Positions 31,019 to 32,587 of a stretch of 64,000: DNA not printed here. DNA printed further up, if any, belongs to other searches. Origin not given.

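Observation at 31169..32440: Cassette-borne DEDDh exonuclease fused to TerB-like and BRCT domains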

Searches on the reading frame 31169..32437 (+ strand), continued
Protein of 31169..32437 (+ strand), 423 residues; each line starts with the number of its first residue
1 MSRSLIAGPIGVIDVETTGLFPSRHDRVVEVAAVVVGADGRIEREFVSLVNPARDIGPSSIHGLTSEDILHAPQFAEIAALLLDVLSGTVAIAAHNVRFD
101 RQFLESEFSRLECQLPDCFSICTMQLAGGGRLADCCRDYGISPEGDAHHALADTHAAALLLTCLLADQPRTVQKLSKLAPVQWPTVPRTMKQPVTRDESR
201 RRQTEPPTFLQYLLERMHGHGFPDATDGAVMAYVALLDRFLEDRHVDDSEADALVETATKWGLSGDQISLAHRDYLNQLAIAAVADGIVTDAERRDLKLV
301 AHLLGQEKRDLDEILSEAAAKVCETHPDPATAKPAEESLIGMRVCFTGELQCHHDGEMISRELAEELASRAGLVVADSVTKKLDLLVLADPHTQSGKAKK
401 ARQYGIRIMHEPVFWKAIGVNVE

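Call 95: search_protein_families(library=pfam, proteins=[L065:1490-5251:+, P0126, P0245, P0212, P0249, P0171, P0261, P0196, P0208, P0210], max_evalue=0.0001)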
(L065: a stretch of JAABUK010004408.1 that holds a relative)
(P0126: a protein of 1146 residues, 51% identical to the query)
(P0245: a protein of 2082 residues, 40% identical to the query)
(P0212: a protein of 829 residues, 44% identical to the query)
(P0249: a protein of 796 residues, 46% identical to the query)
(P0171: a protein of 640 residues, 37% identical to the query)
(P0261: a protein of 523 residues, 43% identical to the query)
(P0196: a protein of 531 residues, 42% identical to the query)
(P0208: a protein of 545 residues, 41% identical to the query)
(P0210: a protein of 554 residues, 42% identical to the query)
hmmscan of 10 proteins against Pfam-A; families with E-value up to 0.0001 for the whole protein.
L065:1490-5251:+ (1254 aa): 3 families
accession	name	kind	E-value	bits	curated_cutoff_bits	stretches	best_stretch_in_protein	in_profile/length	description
PF00270.35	DEAD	-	1.5e-27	96.8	26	1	53-242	2-161/167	DEAD/DEAH box helicase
PF00929.31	RNase_T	-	1.1e-22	81.7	24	1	841-993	2-163/164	Exonuclease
PF00271.37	Helicase_C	-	1.1e-15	58.2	23.5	1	316-425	8-110/110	Helicase conserved C-terminal domain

P0126 (1146 aa): 4 families
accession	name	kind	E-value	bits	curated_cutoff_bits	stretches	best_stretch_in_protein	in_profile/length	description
PF00270.35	DEAD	-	2.6e-33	115.6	26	1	15-183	2-162/167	DEAD/DEAH box helicase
PF00929.31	RNase_T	-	4.4e-21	76.6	24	1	742-890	2-163/164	Exonuclease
PF00271.37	Helicase_C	-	9.2e-15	55.3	23.5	1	240-350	4-108/110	Helicase conserved C-terminal domain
PF16473.11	Rv2179c-like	-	3.4e-06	27.3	27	1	742-892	4-174/177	3'-5' exoribonuclease Rv2179c-like domain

P0245 (2082 aa): 7 families
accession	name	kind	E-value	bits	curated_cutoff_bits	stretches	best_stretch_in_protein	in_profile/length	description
PF13195.11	DUF4011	-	5.4e-35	121.1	22.2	1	556-711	14-158/158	Protein of unknown function (DUF4011)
PF18741.7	MTES_1575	-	1.2e-32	112.3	38.2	1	1770-1865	1-94/96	REase_MTES_1575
PF00929.31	RNase_T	-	3.3e-25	90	24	1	7-158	1-163/164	Exonuclease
PF13086.12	AAA_11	-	5.7e-20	72.6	27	2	1370-1505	127-253/257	AAA domain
PF13087.12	AAA_12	-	1.3e-11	44.9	27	1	1531-1724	5-193/195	AAA domain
PF13604.12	AAA_30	-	2.6e-07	31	27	0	821-881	4-66/191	AAA domain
PF13245.12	AAA_19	-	9e-07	29.6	25.1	0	823-879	1-59/134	AAA domain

P0212 (829 aa): 2 families
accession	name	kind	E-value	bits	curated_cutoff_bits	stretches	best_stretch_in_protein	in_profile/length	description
PF00929.31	RNase_T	-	5.1e-25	89.4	24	1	12-165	1-164/164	Exonuclease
PF08797.16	HIRAN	-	2.6e-09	37.2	24.7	1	635-688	3-56/96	HIRAN domain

P0249 (796 aa): 1 family
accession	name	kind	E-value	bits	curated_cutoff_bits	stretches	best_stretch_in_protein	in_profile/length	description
PF00929.31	RNase_T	-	2.4e-22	80.6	24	1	391-545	2-164/164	Exonuclease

P0171 (640 aa): 7 families
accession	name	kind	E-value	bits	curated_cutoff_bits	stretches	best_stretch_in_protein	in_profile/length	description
PF00929.31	RNase_T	-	7.6e-23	82.3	24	1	9-162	2-163/164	Exonuclease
PF00533.33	BRCT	-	1.1e-21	77.2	21.3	1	562-633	3-75/78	BRCA1 C Terminus (BRCT) domain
PF12826.13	HHH_2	-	1e-18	67.7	27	1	479-542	1-64/64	Helix-hairpin-helix motif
PF12738.14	PTCB-BRCT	-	2.4e-12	47.1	22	1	569-627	2-59/63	twin BRCT domain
PF14520.12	HHH_5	-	4e-10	40.4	27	1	484-529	5-51/57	Helix-hairpin-helix domain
PF00633.29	HHH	-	4e-06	26.8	24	1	505-532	3-30/30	Helix-hairpin-helix motif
PF16589.12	BRCT_2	-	4.6e-05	24.1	27.3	0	565-628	3-66/86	BRCT domain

P0261 (523 aa): 2 families
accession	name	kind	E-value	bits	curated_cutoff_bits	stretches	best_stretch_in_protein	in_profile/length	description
PF00929.31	RNase_T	-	8.5e-21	75.6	24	1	126-276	2-162/164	Exonuclease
PF05099.18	TerB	-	6.3e-05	23.7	24.4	0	387-424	76-113/118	Tellurite resistance protein TerB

P0196 (531 aa): 3 families
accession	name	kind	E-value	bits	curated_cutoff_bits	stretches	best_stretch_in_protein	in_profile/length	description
PF00929.31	RNase_T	-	4.4e-23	83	24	1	9-160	2-164/164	Exonuclease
PF00533.33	BRCT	-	1.3e-20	73.8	21.3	1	455-524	4-74/78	BRCA1 C Terminus (BRCT) domain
PF12738.14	PTCB-BRCT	-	3.8e-09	36.9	22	1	462-519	3-59/63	twin BRCT domain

P0208 (545 aa): 2 families
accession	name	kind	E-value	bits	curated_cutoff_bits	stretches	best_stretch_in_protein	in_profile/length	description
PF00929.31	RNase_T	-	2.3e-31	110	24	1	12-166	2-164/164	Exonuclease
PF00533.33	BRCT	-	3.4e-15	56.5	21.3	1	470-540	5-76/78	BRCA1 C Terminus (BRCT) domain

P0210 (554 aa): 3 families
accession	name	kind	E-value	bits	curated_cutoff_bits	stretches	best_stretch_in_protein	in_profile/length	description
PF00929.31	RNase_T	-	1.9e-28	100.5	24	1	8-162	2-164/164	Exonuclease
PF00533.33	BRCT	-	2e-26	92.5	21.3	2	478-552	3-78/78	BRCA1 C Terminus (BRCT) domain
PF12738.14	PTCB-BRCT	-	2e-12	47.4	22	1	486-544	3-60/63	twin BRCT domain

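Call 96: search_protein_families(library=padloc, proteins=[L065:1490-5251:+, P0126, P0245, P0212, P0249, P0171, P0261, P0196, P0208, P0210], max_evalue=0.000001)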
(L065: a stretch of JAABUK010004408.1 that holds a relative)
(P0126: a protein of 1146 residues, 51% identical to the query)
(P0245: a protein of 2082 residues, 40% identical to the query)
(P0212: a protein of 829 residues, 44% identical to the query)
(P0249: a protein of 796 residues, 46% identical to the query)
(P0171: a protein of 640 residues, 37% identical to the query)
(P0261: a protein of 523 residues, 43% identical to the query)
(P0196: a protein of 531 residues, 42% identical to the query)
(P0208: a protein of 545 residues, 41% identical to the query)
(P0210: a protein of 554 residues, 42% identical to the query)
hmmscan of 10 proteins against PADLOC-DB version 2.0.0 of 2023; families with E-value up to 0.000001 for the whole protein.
L065:1490-5251:+ (1254 aa): 27 families (the best 25 are shown)
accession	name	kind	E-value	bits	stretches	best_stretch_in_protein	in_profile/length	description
PDLC03960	SngC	-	5.2e-277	919.4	1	29-782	3-718/720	-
PDLC05027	PDC-S48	-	6.5e-125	415.4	1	837-1249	4-406/411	-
PDLC02503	BrxHI|BrxHII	-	5.3e-112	373.4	1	30-783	3-690/698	BrxHI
PDLC05028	PDC-S48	-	5.1e-81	270.8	1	833-1249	14-412/512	-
PDLC02501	BrxHI|BrxHII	-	4.8e-68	228.1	2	31-263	3-219/925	BrxHI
PDLC02897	DpdJ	-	7.1e-35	118.2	1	12-435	63-463/1570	DpdJ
PDLC01247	DEDDh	-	4.1e-32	109.7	1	841-994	2-138/139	"CAS-I,CAS-II,CAS-III,CAS-IV,CAS-V,CAS-VI; associated"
PDLC00037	DruE3|DruE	-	7.8e-22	74.9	1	386-431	1062-1107/2055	SNF2 family N-terminal domain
PDLC00035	DruE3|DruE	-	4e-19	65.9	2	66-251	119-309/1460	SNF2 family N-terminal domain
PDLC00013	DruE1|DruE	-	6.3e-16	55.5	2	55-141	96-170/1776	SNF2 family N-terminal domain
PDLC02896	DpdJ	-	1.2e-12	44.4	0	171-246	339-417/1487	DpdJ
PDLC00036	DruE3|DruE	-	2.4e-12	42.8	0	385-432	1054-1101/2023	SNF2 family N-terminal domain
PDLC02864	DpdF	-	1e-11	42.4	1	122-439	66-343/610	DpdF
PDLC00015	DruE2|DruE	-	3e-11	39.8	0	387-430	1177-1220/1887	SNF2 family N-terminal domain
PDLC02870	DpdF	-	1.1e-10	38.7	1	324-433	227-329/534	DpdF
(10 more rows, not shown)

P0126 (1146 aa): 39 families (the best 25 are shown)
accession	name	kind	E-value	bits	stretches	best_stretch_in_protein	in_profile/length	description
PDLC03960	SngC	-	4.8e-213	707.9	1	1-706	13-715/720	-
PDLC02503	BrxHI|BrxHII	-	6.6e-119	396.2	1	8-708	20-688/698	BrxHI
PDLC05027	PDC-S48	-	7.4e-111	369.1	1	740-1142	6-406/411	-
PDLC02501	BrxHI|BrxHII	-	9.9e-71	237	1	8-626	19-609/925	BrxHI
PDLC05028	PDC-S48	-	9.5e-66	220.4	1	735-1141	15-411/512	-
PDLC01247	DEDDh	-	1.9e-30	104.4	1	742-891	2-138/139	"CAS-I,CAS-II,CAS-III,CAS-IV,CAS-V,CAS-VI; associated"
PDLC02897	DpdJ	-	5.2e-26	88.8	1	8-360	94-460/1570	DpdJ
PDLC00037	DruE3|DruE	-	2.5e-20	69.9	1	261-352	1014-1101/2055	SNF2 family N-terminal domain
PDLC00035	DruE3|DruE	-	2.3e-19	66.6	1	266-352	1022-1104/1460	SNF2 family N-terminal domain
PDLC00192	HamB1|HamB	-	1.2e-15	54.3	1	15-192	271-445/1104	DEAD-box helicase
PDLC01761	Cas3b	-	1.6e-14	51.6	1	23-107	226-303/705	-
PDLC00036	DruE3|DruE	-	4.4e-14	48.5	1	297-352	1039-1094/2023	SNF2 family N-terminal domain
PDLC00186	HamB1|HamB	-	2.5e-13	46.9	1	9-168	143-293/864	DEAD-box helicase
PDLC01252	Cas3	-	1.1e-12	46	1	31-373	2-308/324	CAS-I; effector_G3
PDLC00174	HamB1|HamB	-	1.4e-12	44.3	0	17-187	307-472/1163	DEAD-box helicase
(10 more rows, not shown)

P0245 (2082 aa): 8 families
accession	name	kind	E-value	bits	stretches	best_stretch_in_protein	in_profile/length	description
PDLC05009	PDC-S37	-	0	1459.7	1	557-2072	30-1540/1550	-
PDLC02194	Hhe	-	7.9e-197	654.6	2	1355-1882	1266-1795/1911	-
PDLC05027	PDC-S48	-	1.6e-117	391.1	1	1-409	1-406/411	-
PDLC05028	PDC-S48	-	7.6e-72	240.5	1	5-415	19-418/512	-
PDLC01247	DEDDh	-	1.4e-37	127.4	1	7-159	1-138/139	"CAS-I,CAS-II,CAS-III,CAS-IV,CAS-V,CAS-VI; associated"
PDLC03920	MkoA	-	2.3e-28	97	1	816-1725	613-1076/1112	-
PDLC03924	MkoC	-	1e-19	68.2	1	1444-1757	636-973/1136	-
PDLC03921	MkoA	-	5.6e-14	48.8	1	1463-1507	1293-1337/1607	-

P0212 (829 aa): 4 families
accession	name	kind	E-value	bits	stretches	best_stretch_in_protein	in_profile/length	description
PDLC05027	PDC-S48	-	1.1e-119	398.2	1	12-420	7-407/411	-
PDLC05028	PDC-S48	-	2.7e-77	258.5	1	10-424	19-417/512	-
PDLC01247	DEDDh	-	1.3e-35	121.1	1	12-165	1-138/139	"CAS-I,CAS-II,CAS-III,CAS-IV,CAS-V,CAS-VI; associated"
PDLC04347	PDC-M03B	-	9e-08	30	1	625-688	120-185/245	-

P0249 (796 aa): 5 families
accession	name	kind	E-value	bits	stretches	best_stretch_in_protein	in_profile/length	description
PDLC05027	PDC-S48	-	4.6e-113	376.4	1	387-792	4-406/411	-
PDLC03960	SngC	-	2e-95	319.1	1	1-350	367-716/720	-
PDLC05028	PDC-S48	-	9.9e-74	246.7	1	380-793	11-413/512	-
PDLC01247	DEDDh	-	2.3e-33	113.8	1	390-545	1-138/139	"CAS-I,CAS-II,CAS-III,CAS-IV,CAS-V,CAS-VI; associated"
PDLC02503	BrxHI|BrxHII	-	3.9e-24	82.9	1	24-357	358-694/698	BrxHI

P0171 (640 aa): 3 families
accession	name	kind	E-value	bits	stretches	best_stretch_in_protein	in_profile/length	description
PDLC05027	PDC-S48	-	1.3e-127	424.3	2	5-427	4-407/411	-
PDLC05028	PDC-S48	-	3.5e-70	235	1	2-428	15-414/512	-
PDLC01247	DEDDh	-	1.2e-32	111.4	1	9-163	2-138/139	"CAS-I,CAS-II,CAS-III,CAS-IV,CAS-V,CAS-VI; associated"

P0261 (523 aa): 3 families
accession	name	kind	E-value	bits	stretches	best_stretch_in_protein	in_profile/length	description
PDLC05027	PDC-S48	-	5.7e-106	353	1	123-519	5-406/411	-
PDLC05028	PDC-S48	-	3.4e-72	241.6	1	118-522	14-415/512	-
PDLC01247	DEDDh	-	5.2e-33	112.6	1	126-278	2-138/139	"CAS-I,CAS-II,CAS-III,CAS-IV,CAS-V,CAS-VI; associated"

P0196 (531 aa): 3 families
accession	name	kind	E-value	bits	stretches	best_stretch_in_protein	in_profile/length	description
PDLC05027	PDC-S48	-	3.5e-123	409.7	2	5-411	4-405/411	-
PDLC05028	PDC-S48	-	4.2e-68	228.1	1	5-417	18-417/512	-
PDLC01247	DEDDh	-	3.2e-30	103.6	1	9-160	2-138/139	"CAS-I,CAS-II,CAS-III,CAS-IV,CAS-V,CAS-VI; associated"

P0208 (545 aa): 3 families
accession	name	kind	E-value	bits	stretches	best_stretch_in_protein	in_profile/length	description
PDLC05027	PDC-S48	-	1.8e-122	407.3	2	8-428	4-406/411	-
PDLC05028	PDC-S48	-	5e-65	218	1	8-430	18-414/512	-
PDLC01247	DEDDh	-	2e-37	126.9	1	12-166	2-138/139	"CAS-I,CAS-II,CAS-III,CAS-IV,CAS-V,CAS-VI; associated"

P0210 (554 aa): 3 families
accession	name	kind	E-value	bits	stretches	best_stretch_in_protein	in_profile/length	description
PDLC05027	PDC-S48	-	1.3e-142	473.7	2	1-423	1-406/411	-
PDLC05028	PDC-S48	-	7.3e-79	263.6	1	4-428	18-417/512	-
PDLC01247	DEDDh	-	2.8e-38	129.7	1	8-162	2-138/139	"CAS-I,CAS-II,CAS-III,CAS-IV,CAS-V,CAS-VI; associated"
